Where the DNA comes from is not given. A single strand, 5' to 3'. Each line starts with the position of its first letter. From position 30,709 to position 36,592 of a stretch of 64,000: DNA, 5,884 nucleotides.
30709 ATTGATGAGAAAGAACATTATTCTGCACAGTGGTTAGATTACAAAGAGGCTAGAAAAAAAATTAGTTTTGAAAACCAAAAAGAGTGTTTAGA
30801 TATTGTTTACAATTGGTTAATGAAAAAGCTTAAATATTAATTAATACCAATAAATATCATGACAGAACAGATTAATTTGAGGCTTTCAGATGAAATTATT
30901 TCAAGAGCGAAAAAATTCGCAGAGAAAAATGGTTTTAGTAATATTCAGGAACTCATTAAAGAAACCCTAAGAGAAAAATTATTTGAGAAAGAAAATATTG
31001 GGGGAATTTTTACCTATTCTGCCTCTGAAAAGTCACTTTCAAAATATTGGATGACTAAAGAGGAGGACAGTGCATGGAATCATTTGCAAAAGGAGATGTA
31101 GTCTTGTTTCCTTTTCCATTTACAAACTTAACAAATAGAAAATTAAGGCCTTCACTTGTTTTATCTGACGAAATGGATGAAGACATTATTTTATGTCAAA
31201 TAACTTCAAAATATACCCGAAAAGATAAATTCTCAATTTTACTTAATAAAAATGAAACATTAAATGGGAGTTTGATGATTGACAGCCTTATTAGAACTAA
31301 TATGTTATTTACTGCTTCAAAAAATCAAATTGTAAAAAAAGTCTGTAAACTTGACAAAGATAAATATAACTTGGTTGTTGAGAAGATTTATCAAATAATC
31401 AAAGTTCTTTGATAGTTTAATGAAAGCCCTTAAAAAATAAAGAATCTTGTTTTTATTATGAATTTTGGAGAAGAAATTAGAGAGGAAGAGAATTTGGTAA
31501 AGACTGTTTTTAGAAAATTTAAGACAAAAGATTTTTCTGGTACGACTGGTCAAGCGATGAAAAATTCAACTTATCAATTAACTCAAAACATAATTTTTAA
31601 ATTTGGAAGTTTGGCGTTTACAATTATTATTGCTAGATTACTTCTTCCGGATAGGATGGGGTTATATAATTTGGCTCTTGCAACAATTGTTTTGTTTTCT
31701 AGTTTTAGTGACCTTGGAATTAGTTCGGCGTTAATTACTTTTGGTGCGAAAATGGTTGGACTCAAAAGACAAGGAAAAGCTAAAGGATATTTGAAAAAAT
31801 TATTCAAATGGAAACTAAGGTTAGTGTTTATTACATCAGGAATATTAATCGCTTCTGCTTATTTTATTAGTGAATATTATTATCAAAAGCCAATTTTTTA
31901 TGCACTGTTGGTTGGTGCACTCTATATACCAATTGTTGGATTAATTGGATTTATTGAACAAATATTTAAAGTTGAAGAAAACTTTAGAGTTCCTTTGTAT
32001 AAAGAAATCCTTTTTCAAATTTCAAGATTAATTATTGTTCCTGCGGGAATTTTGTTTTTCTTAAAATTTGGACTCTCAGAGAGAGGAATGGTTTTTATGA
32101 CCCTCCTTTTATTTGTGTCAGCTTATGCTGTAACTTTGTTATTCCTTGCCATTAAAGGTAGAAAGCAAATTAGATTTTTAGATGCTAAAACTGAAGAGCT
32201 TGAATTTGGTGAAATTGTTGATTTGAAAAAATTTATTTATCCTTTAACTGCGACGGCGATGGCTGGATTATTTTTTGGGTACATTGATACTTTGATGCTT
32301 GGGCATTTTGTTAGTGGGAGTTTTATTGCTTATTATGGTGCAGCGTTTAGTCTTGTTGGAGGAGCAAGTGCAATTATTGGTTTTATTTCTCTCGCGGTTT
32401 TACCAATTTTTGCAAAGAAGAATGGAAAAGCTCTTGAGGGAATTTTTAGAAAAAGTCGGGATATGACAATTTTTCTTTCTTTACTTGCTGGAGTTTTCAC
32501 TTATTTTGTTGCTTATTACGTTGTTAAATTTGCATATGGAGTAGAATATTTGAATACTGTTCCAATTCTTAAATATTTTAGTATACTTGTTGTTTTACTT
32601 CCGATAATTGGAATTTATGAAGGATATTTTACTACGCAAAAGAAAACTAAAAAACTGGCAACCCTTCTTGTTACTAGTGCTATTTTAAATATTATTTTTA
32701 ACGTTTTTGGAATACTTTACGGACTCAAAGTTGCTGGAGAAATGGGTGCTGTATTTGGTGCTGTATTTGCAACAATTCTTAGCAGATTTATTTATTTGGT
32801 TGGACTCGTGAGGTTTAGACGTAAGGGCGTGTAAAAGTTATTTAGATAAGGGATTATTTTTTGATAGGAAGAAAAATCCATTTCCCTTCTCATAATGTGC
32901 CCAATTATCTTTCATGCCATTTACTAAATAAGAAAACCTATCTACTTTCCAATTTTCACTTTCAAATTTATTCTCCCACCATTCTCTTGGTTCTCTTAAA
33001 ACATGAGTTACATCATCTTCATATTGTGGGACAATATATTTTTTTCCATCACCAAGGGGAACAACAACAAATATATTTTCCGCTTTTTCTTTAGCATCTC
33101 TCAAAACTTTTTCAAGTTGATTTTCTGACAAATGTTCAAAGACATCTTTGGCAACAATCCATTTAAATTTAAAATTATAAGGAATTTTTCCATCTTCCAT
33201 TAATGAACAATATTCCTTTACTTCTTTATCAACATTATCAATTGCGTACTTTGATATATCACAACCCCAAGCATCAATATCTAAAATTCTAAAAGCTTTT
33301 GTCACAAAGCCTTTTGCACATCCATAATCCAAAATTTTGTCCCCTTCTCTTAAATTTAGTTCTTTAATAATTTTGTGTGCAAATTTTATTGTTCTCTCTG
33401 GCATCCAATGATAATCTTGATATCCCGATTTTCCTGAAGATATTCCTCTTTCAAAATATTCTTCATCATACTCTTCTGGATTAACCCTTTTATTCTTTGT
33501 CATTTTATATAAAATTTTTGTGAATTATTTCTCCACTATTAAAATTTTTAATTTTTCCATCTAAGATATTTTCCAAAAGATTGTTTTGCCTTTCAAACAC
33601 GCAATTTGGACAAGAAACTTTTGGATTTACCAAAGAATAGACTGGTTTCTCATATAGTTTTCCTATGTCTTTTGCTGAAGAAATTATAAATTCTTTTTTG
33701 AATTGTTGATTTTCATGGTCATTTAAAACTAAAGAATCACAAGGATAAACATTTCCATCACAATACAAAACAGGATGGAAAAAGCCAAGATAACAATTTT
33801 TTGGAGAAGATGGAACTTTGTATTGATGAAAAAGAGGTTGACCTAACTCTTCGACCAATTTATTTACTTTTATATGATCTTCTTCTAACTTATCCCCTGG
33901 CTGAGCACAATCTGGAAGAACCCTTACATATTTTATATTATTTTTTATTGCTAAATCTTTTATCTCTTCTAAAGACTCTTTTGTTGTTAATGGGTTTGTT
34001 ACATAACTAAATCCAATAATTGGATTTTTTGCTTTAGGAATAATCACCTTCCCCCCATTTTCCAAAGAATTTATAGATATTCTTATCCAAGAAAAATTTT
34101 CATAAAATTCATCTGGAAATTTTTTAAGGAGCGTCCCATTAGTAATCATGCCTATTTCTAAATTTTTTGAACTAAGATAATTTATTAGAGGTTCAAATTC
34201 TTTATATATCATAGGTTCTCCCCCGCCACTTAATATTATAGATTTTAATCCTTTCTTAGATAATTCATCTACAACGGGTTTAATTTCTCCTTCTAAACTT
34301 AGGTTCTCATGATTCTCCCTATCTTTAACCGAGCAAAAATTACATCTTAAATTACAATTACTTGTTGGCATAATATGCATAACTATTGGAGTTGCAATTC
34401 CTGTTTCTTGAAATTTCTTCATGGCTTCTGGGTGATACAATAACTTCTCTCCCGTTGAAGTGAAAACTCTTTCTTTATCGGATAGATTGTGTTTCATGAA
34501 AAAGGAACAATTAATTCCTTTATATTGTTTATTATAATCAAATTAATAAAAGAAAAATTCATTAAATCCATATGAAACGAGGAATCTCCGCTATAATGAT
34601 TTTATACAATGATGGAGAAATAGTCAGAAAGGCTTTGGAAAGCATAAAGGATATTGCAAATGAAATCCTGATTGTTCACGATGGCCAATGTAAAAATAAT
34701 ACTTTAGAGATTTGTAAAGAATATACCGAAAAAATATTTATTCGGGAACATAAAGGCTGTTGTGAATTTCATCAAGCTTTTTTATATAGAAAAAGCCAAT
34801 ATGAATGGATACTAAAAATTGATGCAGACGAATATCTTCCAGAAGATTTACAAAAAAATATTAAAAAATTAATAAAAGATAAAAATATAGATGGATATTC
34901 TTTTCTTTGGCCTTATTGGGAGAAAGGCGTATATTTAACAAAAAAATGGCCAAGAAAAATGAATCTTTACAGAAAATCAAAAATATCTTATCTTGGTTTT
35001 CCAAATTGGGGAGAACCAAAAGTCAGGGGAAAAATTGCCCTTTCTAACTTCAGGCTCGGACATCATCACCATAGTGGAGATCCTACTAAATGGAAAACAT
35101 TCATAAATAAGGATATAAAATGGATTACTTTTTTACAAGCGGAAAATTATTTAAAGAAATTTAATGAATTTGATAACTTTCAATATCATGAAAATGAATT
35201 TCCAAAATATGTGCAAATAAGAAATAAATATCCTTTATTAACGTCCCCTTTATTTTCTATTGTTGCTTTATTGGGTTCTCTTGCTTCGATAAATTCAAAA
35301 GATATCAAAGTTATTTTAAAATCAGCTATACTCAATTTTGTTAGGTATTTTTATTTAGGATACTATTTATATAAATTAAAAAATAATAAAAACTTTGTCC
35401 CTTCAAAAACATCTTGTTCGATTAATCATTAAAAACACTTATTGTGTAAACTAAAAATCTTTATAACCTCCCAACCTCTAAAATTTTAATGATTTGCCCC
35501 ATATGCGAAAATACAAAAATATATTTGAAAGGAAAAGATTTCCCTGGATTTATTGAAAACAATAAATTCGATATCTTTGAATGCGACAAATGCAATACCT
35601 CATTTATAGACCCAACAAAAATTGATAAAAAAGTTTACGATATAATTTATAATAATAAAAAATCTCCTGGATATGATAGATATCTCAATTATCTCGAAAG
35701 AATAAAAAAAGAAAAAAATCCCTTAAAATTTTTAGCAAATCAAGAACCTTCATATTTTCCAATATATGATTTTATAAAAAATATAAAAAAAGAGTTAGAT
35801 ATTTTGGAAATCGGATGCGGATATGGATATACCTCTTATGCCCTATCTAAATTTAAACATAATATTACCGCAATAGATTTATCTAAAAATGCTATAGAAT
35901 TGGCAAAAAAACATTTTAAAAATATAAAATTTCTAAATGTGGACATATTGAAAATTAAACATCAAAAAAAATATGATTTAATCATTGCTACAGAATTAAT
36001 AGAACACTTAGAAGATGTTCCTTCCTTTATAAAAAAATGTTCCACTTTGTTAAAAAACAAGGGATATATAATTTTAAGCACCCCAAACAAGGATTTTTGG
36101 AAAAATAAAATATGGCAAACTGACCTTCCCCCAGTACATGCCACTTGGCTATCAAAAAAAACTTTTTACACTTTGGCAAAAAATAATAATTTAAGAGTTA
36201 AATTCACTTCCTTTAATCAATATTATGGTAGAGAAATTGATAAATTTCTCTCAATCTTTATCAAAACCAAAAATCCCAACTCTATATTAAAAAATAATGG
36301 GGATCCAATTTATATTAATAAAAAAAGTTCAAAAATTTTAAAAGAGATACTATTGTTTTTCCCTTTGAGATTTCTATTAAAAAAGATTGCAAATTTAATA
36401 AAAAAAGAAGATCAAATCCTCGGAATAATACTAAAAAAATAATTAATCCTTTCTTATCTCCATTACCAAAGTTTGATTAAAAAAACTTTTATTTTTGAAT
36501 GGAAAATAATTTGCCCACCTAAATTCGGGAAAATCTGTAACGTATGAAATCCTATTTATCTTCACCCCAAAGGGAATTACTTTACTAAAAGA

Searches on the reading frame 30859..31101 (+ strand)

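Call 90: search_protein_families(library=pfam, proteins=[window:30859-31101:+], max_evalue=0.001)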
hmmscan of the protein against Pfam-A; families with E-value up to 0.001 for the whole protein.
window:30859-31101:+ (80 aa): 1 family
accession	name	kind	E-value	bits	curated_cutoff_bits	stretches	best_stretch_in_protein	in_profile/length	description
PF19891.5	DUF6364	-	0.00012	23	27.3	1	1-44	1-39/70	Family of unknown function (DUF6364)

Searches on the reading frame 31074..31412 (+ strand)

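Call 90: search_protein_families(library=pfam, proteins=[window:31074-31412:+], max_evalue=0.001)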
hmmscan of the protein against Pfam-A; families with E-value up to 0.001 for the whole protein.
window:31074-31412:+ (112 aa): 1 family
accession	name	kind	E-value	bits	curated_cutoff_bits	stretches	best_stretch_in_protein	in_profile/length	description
PF02452.23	PemK_toxin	-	4.2e-12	46.7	23.1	1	6-108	2-108/109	PemK-like, MazF-like toxin of type II toxin-antitoxin system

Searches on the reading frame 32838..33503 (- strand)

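Call 90: search_protein_families(library=pfam, proteins=[window:32838-33503:-], max_evalue=0.001)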
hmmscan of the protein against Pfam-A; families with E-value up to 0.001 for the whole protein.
window:32838-33503:- (221 aa): 5 families
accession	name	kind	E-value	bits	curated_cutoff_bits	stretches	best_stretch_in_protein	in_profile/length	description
PF13489.12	Methyltransf_23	-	2.8e-07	30.9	27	1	37-153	8-123/164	Methyltransferase domain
PF13649.12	Methyltransf_25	-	1.7e-05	25.9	27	1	57-138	1-90/97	Methyltransferase domain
PF08242.18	Methyltransf_12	-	9.7e-05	23.5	30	1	58-138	1-89/98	Methyltransferase domain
PF08241.18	Methyltransf_11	-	0.00011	23.2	21.2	1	58-137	1-83/95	Methyltransferase domain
PF02353.26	CMAS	-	0.00063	19.6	27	0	43-137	52-152/273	Mycolic acid cyclopropane synthetase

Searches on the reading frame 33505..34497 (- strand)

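Call 90: search_protein_families(library=pfam, proteins=[window:33505-34497:-], max_evalue=0.001)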
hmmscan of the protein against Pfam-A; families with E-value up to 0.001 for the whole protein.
window:33505-34497:- (330 aa): 1 family
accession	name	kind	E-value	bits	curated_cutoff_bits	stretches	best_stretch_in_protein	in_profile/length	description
PF04055.27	Radical_SAM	-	4.2e-19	69.8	29.5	1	43-147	2-114/166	Radical SAM superfamily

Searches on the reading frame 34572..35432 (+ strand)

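Call 90: search_protein_families(library=pfam, proteins=[window:34572-35432:+], max_evalue=0.001)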
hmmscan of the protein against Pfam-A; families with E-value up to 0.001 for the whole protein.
window:34572-35432:+ (286 aa): 2 families
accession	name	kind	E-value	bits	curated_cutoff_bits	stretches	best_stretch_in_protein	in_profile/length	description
PF00535.33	Glycos_transf_2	-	5.9e-12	46.3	23.3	1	6-131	1-138/168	Glycosyl transferase family 2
PF13704.12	Glyco_tranf_2_4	-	9.8e-06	26.4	27.5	1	13-97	2-94/98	Glycosyl transferase family 2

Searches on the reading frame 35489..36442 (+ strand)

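Call 90: search_protein_families(library=pfam, proteins=[window:35489-36442:+], max_evalue=0.001)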
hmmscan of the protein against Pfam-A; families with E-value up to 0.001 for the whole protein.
window:35489-36442:+ (317 aa): 16 families
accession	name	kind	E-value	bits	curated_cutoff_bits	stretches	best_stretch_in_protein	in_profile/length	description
PF13489.12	Methyltransf_23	-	1.1e-20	74.5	27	1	97-237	18-161/164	Methyltransferase domain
PF13847.12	Methyltransf_31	-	1.1e-19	70.9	27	1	99-227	1-129/145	Methyltransferase domain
PF08241.18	Methyltransf_11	-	3.9e-17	63.1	21.2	1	106-196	1-95/95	Methyltransferase domain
PF08242.18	Methyltransf_12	-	2.3e-16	60.7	30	1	106-193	1-97/98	Methyltransferase domain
PF13649.12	Methyltransf_25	-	2.4e-16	60.6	27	1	105-192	1-97/97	Methyltransferase domain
PF05401.17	NodS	-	7e-11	42.8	24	1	100-200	42-148/201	Nodulation protein S (NodS)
PF02353.26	CMAS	-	1.7e-10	41.1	27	1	100-203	61-171/273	Mycolic acid cyclopropane synthetase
PF05175.20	MTS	-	4.3e-08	33.4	23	1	97-194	25-136/170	Methyltransferase small domain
PF03848.20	TehB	-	4.9e-08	33.1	20.4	1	101-195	30-131/193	Tellurite resistance protein TehB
PF06325.19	PrmA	-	3.3e-06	27.2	22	1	99-197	159-259/296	Ribosomal protein L11 methyltransferase (PrmA)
PF05958.17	tRNA_U5-meth_tr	-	8.5e-06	25.5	23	1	101-157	201-257/357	tRNA (Uracil-5-)-methyltransferase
PF00398.26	RrnaAD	-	1.2e-05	25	24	1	98-162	27-94/263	Ribosomal RNA adenine dimethylase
PF05891.18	Methyltransf_PK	-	0.0003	20.8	27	1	99-203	53-166/218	AdoMet dependent proline di-methyltransferase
PF13679.12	Methyltransf_32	-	0.00065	20.1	27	0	97-158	18-89/143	Methyltransferase domain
PF02390.23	Methyltransf_4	-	0.00072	19.5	24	0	104-158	4-60/173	Putative methyltransferase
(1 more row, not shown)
